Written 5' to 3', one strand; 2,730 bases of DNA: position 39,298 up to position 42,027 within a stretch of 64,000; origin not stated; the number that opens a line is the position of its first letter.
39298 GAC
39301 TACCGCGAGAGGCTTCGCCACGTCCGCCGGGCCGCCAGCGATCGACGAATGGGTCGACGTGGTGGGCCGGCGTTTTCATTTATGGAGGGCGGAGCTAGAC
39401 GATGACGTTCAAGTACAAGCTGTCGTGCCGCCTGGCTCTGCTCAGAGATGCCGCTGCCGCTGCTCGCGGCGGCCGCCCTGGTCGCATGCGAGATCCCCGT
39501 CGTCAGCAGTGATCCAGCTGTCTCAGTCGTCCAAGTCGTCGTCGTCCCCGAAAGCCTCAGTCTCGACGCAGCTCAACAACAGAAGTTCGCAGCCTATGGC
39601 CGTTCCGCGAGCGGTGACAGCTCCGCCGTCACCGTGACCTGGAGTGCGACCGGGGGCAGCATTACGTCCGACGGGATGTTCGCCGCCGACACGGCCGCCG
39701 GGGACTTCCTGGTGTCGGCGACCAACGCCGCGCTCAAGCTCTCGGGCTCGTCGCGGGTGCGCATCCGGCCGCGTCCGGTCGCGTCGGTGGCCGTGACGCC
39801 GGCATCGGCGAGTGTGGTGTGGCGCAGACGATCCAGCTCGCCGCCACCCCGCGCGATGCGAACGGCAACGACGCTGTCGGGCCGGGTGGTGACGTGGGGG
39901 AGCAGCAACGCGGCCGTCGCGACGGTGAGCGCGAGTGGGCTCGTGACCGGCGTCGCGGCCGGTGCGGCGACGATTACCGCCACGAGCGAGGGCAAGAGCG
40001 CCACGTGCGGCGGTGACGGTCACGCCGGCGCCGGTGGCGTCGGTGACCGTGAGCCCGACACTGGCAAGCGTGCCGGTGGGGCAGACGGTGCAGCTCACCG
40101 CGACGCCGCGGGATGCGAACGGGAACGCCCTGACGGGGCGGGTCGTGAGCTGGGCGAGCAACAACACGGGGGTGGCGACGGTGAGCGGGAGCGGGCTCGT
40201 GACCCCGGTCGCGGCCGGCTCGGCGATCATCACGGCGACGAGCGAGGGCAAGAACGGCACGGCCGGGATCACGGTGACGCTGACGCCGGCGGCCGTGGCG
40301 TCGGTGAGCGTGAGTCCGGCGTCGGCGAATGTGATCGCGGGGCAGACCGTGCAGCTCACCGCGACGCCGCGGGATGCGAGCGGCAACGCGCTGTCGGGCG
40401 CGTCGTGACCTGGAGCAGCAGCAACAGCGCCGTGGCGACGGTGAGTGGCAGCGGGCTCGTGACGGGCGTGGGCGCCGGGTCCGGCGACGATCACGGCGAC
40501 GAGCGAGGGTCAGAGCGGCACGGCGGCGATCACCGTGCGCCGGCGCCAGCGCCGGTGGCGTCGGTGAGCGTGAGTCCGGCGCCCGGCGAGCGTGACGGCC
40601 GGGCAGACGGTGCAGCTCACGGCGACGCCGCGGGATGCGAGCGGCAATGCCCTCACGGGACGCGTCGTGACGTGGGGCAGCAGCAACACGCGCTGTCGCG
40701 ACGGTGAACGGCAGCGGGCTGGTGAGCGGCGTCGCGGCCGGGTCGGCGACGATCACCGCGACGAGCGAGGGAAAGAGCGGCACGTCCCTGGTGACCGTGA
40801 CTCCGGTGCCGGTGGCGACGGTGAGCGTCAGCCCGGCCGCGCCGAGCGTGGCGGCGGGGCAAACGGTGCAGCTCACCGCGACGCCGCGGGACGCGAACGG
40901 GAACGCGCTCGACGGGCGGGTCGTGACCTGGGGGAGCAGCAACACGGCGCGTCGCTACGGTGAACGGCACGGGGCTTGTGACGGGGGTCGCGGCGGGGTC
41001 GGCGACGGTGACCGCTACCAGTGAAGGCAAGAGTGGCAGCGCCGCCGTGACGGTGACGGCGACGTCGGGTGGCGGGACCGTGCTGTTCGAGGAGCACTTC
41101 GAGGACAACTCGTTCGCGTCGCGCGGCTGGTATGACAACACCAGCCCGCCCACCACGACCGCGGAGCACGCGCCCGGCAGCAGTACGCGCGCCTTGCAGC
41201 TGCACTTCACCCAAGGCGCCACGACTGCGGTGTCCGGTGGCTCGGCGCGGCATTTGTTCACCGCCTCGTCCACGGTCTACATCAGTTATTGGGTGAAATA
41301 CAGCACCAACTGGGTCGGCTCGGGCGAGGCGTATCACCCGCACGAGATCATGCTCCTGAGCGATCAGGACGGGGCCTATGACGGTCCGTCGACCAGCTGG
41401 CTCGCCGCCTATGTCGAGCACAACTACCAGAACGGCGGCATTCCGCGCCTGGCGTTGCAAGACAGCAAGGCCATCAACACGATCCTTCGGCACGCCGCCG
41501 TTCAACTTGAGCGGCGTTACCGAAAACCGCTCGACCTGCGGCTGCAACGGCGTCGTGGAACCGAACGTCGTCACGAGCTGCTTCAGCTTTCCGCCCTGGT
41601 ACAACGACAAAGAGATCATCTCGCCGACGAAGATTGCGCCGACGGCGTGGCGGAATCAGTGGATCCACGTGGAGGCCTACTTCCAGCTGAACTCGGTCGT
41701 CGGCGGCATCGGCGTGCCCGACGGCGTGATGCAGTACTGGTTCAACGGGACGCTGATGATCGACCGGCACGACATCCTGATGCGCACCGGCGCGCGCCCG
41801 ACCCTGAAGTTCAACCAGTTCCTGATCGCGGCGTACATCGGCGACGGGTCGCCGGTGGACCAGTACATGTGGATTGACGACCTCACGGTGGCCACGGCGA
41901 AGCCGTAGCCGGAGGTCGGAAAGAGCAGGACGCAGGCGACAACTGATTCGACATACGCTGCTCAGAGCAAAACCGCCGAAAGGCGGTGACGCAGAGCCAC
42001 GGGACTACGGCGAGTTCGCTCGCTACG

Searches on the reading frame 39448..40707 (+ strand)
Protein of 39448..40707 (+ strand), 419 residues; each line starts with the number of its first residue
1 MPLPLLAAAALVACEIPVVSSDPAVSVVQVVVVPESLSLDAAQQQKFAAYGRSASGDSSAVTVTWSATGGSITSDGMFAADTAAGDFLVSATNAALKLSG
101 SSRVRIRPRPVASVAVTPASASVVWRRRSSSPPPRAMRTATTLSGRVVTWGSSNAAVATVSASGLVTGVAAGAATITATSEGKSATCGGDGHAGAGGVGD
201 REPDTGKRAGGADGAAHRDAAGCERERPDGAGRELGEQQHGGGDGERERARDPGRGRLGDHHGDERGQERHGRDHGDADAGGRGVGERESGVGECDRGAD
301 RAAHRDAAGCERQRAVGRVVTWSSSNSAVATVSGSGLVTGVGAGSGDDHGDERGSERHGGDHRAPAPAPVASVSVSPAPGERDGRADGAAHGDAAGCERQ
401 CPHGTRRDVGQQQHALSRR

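Call 10: search_protein_families(library=pfam, proteins=[window:39448-40707:+], max_evalue=0.01)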
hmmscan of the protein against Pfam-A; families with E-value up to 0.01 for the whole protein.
window:39448-40707:+ (419 aa): 2 families
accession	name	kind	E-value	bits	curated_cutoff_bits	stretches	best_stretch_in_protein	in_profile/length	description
PF02368.24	Big_2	-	6.1e-18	65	22.8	2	111-181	2-69/79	Bacterial Ig-like domain (group 2)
PF22359.2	Big-like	-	0.00081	20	27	0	148-178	3-33/48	Bacterial Ig-like domain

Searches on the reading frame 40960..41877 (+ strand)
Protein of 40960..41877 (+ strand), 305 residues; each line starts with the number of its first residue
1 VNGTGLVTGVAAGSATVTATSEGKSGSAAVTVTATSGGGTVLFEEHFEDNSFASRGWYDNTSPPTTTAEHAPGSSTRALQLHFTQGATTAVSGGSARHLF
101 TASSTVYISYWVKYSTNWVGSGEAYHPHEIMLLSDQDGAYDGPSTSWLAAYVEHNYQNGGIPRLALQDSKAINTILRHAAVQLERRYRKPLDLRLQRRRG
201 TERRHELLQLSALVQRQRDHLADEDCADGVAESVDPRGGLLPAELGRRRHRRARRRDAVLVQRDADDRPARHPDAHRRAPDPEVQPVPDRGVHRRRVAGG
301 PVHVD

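Call 10: search_protein_families(library=pfam, proteins=[window:40960-41877:+], max_evalue=0.01)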
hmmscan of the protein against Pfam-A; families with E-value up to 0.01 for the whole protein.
window:40960-41877:+ (305 aa): 2 families
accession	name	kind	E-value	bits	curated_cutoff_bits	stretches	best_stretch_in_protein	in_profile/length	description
PF12985.13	DUF3869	-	0.0014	19.2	24.5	1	4-43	39-79/85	Domain of unknown function (DUF3869)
PF02368.24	Big_2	-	0.0016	18.8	22.8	1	3-32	50-79/79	Bacterial Ig-like domain (group 2)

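Call 69: search_protein_families(library=pfam, proteins=[window:40960-41877:+], max_evalue=0.01)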
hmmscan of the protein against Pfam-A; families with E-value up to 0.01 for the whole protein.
window:40960-41877:+ (305 aa): 2 families
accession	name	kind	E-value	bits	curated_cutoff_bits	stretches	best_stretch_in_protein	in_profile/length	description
PF12985.13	DUF3869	-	0.0014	19.2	24.5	1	4-43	39-79/85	Domain of unknown function (DUF3869)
PF02368.24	Big_2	-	0.0016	18.8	22.8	1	3-32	50-79/79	Bacterial Ig-like domain (group 2)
